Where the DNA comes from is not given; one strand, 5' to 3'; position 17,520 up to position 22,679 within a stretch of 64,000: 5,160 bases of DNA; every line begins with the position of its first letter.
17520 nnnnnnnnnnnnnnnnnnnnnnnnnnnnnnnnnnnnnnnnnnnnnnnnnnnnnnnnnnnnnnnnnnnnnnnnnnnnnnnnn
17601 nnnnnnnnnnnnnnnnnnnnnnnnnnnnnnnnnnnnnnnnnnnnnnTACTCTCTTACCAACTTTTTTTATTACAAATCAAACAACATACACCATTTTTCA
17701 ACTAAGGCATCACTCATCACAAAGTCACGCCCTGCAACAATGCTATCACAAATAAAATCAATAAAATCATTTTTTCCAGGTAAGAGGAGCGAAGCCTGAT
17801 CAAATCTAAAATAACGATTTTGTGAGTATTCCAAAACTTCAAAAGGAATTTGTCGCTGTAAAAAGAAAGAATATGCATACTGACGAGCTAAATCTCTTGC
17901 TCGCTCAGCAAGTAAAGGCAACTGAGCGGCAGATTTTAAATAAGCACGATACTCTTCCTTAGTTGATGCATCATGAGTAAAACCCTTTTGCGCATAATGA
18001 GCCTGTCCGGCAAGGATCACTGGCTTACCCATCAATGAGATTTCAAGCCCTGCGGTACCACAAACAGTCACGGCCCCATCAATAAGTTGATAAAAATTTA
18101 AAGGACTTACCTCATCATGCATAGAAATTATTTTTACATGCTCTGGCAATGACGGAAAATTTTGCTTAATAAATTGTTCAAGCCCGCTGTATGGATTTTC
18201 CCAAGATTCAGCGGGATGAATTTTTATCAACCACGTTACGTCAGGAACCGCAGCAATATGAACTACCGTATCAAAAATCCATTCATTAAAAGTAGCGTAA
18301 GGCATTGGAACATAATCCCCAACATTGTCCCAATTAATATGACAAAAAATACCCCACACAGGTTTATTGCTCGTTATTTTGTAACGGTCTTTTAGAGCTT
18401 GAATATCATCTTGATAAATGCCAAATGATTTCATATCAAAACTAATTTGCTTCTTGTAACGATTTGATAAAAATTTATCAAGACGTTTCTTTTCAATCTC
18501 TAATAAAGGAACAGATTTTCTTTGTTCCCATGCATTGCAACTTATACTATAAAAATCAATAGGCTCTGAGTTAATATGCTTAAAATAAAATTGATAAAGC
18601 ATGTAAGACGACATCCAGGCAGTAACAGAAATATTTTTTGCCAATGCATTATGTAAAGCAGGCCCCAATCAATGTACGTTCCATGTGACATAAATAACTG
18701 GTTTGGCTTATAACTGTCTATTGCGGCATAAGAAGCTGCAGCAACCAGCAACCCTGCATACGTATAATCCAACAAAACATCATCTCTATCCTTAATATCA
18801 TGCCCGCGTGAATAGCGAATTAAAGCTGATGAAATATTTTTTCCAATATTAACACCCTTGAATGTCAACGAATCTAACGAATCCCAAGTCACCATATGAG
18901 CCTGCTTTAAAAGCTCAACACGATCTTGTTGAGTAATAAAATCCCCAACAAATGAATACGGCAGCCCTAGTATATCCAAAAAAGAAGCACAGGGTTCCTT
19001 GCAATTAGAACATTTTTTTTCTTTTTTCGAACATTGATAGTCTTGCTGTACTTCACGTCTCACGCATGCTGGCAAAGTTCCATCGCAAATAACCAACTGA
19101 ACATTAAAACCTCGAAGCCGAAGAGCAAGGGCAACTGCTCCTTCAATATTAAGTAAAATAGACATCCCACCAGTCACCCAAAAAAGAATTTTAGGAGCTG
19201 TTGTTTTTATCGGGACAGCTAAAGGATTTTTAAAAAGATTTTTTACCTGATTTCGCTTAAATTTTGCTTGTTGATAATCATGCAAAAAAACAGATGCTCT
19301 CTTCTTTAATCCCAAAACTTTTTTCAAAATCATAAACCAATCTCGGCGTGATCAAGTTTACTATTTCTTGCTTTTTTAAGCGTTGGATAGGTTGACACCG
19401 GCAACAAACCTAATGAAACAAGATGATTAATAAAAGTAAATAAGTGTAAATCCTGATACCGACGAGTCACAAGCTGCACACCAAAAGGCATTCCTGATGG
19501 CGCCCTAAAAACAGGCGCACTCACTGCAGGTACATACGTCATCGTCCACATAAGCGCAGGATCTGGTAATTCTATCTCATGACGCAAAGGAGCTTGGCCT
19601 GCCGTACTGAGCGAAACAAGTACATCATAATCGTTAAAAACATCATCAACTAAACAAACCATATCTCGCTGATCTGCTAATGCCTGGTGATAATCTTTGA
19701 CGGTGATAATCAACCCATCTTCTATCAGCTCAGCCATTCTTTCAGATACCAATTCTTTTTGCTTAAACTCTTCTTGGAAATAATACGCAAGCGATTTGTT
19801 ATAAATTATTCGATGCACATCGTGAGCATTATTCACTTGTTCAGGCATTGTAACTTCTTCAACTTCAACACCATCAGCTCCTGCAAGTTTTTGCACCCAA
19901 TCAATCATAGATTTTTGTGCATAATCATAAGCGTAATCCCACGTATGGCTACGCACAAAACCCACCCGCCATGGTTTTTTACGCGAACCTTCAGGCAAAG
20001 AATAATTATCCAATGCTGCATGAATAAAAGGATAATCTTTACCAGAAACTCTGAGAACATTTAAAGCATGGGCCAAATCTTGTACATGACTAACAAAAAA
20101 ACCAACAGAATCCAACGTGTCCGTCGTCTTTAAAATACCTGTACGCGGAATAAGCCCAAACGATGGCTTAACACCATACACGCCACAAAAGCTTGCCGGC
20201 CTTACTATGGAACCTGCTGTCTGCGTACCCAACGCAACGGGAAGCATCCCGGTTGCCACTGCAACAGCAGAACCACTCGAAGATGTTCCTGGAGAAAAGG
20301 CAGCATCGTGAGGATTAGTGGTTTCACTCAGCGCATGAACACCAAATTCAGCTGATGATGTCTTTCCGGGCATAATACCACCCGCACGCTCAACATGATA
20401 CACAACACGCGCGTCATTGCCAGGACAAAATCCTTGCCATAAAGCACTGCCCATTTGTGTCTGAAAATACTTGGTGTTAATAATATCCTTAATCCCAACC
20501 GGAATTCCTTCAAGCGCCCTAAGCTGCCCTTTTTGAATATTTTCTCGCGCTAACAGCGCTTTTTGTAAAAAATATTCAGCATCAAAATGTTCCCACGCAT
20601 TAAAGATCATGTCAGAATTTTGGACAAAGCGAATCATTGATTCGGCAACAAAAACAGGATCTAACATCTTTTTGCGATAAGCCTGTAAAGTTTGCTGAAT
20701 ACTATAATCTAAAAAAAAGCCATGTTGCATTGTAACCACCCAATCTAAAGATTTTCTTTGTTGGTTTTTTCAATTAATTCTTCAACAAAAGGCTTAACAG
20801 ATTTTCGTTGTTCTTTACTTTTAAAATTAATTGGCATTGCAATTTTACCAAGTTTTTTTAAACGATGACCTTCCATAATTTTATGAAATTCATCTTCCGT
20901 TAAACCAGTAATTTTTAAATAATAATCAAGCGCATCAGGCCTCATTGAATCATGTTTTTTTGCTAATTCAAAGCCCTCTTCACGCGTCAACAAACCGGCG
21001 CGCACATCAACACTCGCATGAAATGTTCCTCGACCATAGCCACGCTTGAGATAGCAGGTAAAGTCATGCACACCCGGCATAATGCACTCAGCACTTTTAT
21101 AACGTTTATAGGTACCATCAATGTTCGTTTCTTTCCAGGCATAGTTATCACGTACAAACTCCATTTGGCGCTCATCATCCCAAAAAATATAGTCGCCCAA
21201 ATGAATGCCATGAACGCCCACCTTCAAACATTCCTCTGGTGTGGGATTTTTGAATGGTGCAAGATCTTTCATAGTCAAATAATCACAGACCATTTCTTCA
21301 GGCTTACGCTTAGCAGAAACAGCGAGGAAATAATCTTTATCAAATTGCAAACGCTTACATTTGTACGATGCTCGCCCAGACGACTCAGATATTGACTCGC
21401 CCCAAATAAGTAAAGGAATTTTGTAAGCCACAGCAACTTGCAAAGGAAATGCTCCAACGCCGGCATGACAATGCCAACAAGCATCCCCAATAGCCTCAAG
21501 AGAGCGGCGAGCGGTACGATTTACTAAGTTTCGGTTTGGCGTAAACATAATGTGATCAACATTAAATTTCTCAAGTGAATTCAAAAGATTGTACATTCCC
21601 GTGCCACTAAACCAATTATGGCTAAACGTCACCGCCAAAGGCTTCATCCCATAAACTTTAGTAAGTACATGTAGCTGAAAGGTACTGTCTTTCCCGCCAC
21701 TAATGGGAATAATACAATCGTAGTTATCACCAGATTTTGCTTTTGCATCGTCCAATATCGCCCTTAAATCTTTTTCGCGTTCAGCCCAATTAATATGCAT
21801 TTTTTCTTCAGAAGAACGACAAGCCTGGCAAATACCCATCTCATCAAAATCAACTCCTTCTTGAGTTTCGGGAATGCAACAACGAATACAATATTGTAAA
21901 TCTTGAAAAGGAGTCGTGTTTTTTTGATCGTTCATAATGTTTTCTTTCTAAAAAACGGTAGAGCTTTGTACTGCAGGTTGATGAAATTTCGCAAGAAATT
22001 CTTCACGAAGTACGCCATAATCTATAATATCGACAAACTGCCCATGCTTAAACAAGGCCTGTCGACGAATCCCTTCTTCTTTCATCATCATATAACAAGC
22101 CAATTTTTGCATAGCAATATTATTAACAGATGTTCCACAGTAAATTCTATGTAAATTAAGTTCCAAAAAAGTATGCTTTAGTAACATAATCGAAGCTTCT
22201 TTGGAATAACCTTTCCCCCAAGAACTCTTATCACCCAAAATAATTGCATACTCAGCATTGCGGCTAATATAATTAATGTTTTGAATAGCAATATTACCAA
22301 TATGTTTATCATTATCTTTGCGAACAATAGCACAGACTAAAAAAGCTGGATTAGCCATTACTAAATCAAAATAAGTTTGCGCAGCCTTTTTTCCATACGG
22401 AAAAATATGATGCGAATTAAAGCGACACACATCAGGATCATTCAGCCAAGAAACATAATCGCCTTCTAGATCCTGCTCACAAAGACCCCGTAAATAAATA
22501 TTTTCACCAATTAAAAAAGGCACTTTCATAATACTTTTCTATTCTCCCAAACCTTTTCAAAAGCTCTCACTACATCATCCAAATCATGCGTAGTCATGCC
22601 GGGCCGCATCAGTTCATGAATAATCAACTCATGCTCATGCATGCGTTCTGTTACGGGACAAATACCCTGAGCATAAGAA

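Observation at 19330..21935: PP-loop N-acetyl-sugar amidotransferase paired with an amidase-signature (GatA-like) enzyme instead of HisH/HisF-like partners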

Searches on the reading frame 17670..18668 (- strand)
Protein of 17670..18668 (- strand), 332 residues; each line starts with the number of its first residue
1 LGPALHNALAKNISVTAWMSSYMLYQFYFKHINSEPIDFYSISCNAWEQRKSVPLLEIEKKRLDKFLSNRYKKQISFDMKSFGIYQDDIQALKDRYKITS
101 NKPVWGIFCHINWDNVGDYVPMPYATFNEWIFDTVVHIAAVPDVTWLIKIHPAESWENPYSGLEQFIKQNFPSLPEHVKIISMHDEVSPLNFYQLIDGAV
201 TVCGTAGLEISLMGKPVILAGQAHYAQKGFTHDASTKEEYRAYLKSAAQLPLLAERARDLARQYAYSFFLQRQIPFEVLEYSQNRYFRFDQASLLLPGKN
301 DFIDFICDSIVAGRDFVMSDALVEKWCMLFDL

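Call 3: search_protein_families(library=pfam, proteins=[window:17670-18668:-])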
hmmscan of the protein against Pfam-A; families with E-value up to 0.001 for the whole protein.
window:17670-18668:- (332 aa): 1 family
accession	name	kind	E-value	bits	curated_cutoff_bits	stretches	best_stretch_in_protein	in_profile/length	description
PF05159.20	Capsule_synth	-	5.5e-09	36.4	20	1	141-242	184-283/310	Capsule polysaccharide biosynthesis protein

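Call 5: search_protein_families(library=ncbifam, proteins=[window:17670-18668:-], max_evalue=0.01)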
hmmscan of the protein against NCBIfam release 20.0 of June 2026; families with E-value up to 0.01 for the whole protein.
window:17670-18668:- (332 aa): 1 family
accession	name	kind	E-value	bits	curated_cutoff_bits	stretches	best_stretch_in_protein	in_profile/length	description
NF050054.1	CapPschMdfirKpsS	equivalog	0.0021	17.4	600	1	143-242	264-359/390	capsule polysaccharide modification protein KpsS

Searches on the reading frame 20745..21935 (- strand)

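Call 3: search_protein_families(library=pfam, proteins=[window:20745-21935:-])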
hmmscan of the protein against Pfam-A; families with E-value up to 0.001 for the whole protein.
window:20745-21935:- (396 aa): 0 families

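Call 5: search_protein_families(library=ncbifam, proteins=[window:20745-21935:-], max_evalue=0.01)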
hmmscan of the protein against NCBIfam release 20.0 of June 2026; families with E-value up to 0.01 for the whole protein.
window:20745-21935:- (396 aa): 2 families
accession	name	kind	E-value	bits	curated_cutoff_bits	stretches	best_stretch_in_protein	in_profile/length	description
TIGR03573.1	WbuX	subfamily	1.3e-97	327.3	203.2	1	14-355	2-344/344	N-acetyl sugar amidotransferase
TIGR02432.1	lysidine_TilS_N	equivalog_domain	0.0097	15.9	93.6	0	75-111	3-42/189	tRNA lysidine(34) synthetase TilS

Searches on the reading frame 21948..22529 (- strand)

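Call 3: search_protein_families(library=pfam, proteins=[window:21948-22529:-])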
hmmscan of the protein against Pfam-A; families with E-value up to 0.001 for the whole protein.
window:21948-22529:- (193 aa): 2 families
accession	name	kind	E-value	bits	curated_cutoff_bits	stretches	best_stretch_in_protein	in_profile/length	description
PF13302.13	Acetyltransf_3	-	3.4e-19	70.4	25.4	1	11-144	2-132/138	Acetyltransferase (GNAT) domain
PF00583.31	Acetyltransf_1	-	0.0007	20.3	20.7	1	43-143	14-110/116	Acetyltransferase (GNAT) family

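Call 5: search_protein_families(library=ncbifam, proteins=[window:21948-22529:-], max_evalue=0.01)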
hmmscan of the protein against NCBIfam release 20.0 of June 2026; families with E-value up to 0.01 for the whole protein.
window:21948-22529:- (193 aa): 3 families
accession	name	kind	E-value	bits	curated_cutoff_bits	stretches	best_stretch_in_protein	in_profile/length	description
NF011709.0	PRK15130.1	equivalog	6.8e-11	42.3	218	1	71-188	63-179/186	spermidine N1-acetyltransferase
TIGR03585.1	PseH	equivalog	2.3e-06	27.8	93.1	1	26-171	15-155/156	UDP-4-amino-4,6-dideoxy-N-acetyl-beta-L-altrosamine N-acetyltransferase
NF007539.0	PRK10151.1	equivalog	0.0026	17.4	184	1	73-172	75-173/179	50S ribosomal protein L7/L12-serine acetyltransferase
